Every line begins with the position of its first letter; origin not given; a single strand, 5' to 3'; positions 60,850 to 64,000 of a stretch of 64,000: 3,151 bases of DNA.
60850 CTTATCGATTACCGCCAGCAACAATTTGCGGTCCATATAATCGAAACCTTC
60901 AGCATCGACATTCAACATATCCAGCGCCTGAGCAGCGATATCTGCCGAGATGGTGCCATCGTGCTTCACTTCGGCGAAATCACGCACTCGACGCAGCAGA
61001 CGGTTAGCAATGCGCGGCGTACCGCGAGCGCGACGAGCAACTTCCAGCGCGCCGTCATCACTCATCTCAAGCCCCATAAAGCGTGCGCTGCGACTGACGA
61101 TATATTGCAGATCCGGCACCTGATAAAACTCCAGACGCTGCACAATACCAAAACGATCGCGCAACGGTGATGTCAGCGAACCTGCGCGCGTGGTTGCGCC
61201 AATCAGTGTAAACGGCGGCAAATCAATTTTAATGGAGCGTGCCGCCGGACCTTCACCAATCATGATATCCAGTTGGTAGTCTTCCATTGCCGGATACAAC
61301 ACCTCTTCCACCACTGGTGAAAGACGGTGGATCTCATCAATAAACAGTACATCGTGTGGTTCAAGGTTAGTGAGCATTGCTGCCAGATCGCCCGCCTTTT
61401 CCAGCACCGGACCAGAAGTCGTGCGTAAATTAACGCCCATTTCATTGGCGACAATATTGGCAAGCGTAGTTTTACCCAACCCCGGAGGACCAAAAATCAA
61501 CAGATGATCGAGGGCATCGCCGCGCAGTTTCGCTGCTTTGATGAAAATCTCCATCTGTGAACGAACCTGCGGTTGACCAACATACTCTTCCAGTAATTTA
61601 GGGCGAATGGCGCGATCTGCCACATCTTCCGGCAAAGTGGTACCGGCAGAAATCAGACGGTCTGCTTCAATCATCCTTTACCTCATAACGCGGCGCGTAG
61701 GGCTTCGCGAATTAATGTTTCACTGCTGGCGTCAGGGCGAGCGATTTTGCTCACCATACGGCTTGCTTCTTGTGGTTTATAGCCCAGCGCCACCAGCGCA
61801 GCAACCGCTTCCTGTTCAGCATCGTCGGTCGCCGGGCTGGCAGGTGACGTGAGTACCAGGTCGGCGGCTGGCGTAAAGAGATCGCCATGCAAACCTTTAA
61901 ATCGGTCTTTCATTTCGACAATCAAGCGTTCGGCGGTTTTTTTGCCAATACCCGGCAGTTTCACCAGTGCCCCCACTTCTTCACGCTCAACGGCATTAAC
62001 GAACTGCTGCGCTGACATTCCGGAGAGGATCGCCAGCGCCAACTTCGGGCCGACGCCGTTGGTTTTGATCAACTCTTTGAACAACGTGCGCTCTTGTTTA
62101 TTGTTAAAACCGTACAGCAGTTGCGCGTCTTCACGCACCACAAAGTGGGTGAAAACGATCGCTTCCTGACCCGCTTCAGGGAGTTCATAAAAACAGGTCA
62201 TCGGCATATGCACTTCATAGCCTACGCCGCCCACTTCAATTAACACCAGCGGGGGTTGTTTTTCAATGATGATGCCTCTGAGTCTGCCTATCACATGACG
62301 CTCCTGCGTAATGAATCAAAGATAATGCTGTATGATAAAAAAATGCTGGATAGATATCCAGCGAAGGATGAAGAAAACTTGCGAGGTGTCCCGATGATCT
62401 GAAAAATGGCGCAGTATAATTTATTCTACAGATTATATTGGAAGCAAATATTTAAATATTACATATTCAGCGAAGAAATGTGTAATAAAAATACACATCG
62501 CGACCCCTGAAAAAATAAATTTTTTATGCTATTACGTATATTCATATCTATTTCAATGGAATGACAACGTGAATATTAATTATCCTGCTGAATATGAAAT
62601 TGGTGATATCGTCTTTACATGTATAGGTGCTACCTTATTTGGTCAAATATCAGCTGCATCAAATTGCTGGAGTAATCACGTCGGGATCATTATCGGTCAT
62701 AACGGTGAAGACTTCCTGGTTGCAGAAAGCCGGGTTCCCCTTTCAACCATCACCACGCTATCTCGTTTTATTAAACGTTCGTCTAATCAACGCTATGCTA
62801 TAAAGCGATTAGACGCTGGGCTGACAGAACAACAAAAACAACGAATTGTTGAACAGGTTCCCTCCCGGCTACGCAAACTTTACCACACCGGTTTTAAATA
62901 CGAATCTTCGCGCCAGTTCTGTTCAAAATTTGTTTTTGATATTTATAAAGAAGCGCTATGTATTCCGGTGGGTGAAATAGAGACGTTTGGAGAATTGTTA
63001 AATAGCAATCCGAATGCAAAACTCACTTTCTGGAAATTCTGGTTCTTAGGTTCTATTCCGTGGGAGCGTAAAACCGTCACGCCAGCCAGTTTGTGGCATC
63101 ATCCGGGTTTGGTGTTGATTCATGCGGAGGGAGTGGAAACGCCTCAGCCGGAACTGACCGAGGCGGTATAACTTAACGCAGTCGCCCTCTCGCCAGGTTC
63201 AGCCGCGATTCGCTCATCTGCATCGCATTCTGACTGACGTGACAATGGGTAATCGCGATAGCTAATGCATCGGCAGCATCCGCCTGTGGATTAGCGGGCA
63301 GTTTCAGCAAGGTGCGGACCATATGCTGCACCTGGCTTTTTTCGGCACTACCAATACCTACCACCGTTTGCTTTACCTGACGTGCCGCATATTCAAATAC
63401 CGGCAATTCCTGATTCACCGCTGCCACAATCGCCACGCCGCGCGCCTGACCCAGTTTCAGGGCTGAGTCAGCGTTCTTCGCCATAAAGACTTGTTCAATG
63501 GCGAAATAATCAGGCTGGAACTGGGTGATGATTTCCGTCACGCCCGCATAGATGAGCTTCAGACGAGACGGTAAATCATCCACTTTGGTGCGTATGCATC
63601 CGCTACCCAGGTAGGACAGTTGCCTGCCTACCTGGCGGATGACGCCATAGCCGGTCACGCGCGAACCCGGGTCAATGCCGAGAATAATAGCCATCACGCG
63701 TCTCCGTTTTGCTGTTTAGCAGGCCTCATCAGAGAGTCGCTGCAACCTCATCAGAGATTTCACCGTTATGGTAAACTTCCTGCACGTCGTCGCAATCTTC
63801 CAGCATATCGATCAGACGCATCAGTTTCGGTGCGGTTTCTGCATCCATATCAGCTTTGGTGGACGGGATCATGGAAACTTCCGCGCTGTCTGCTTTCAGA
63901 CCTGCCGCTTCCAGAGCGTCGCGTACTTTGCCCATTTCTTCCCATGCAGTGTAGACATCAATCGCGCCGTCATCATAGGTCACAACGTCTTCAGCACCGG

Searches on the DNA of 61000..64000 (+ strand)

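Call 8: search_dna_similar(query=window:61000-64000:+, collection=ecoli_genomes, mode=near, max_rows=5)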
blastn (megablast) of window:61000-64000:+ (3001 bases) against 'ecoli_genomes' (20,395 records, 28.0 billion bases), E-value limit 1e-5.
Records with a match: 5425; places in all: 5428; records where one place covers at least 80% of the query: 5424.
Genomes with a match: 5425 of 5426; with a place that covers at least 80% of the query: 5424. Places per genome that has any: lowest 1, median 1, highest 2. On chromosomes: 5427 places; on plasmids: 1.
Best place of each record, by identity: >=99% 76; 95-99% 5329; 90-95% 20.
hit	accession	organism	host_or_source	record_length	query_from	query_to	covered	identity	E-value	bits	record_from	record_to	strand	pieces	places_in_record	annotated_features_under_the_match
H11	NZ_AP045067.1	Escherichia coli strain JNE23-011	Homo sapiens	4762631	1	3001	100%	100.0%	0e+0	5542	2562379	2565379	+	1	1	ruvB: Holliday junction branch migration DNA helicase RuvB | ruvA: Holliday junction branch migration protein RuvA | yebB: YebB family permuted papain-like enzyme | ruvC: crossover junction endodeoxyribonuclease RuvC | yebC: YebC/PmpR family DNA-binding transcriptional regulator | and 1 other names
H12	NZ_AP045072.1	Escherichia coli strain JNE112863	Homo sapiens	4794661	1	3001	100%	100.0%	0e+0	5542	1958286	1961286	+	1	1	ruvB: Holliday junction branch migration DNA helicase RuvB | ruvA: Holliday junction branch migration protein RuvA | yebB: YebB family permuted papain-like enzyme | ruvC: crossover junction endodeoxyribonuclease RuvC | yebC: YebC/PmpR family DNA-binding transcriptional regulator | and 1 other names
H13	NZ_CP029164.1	Escherichia coli strain 104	chicken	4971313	1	3001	100%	99.6%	0e+0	5470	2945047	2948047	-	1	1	ruvB: Holliday junction branch migration DNA helicase RuvB | ruvA: Holliday junction branch migration protein RuvA | yebB: YebB family permuted papain-like enzyme | ruvC: crossover junction endodeoxyribonuclease RuvC | yebC: YebC/PmpR family DNA-binding transcriptional regulator | and 1 other names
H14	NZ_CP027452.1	Escherichia coli strain 2014C-3338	Homo sapiens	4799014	1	3001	100%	99.6%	0e+0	5470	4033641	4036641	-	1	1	ruvB: Holliday junction branch migration DNA helicase RuvB | ruvA: Holliday junction branch migration protein RuvA | yebB: YebB family permuted papain-like enzyme | ruvC: crossover junction endodeoxyribonuclease RuvC | yebC: YebC/PmpR family DNA-binding transcriptional regulator | and 1 other names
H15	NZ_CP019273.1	Escherichia coli strain 13P477T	pig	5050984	1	3001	100%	99.6%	0e+0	5470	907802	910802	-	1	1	ruvB: Holliday junction branch migration DNA helicase RuvB | ruvA: Holliday junction branch migration protein RuvA | yebB: YebB family permuted papain-like enzyme | ruvC: crossover junction endodeoxyribonuclease RuvC | yebC: YebC/PmpR family DNA-binding transcriptional regulator | and 1 other names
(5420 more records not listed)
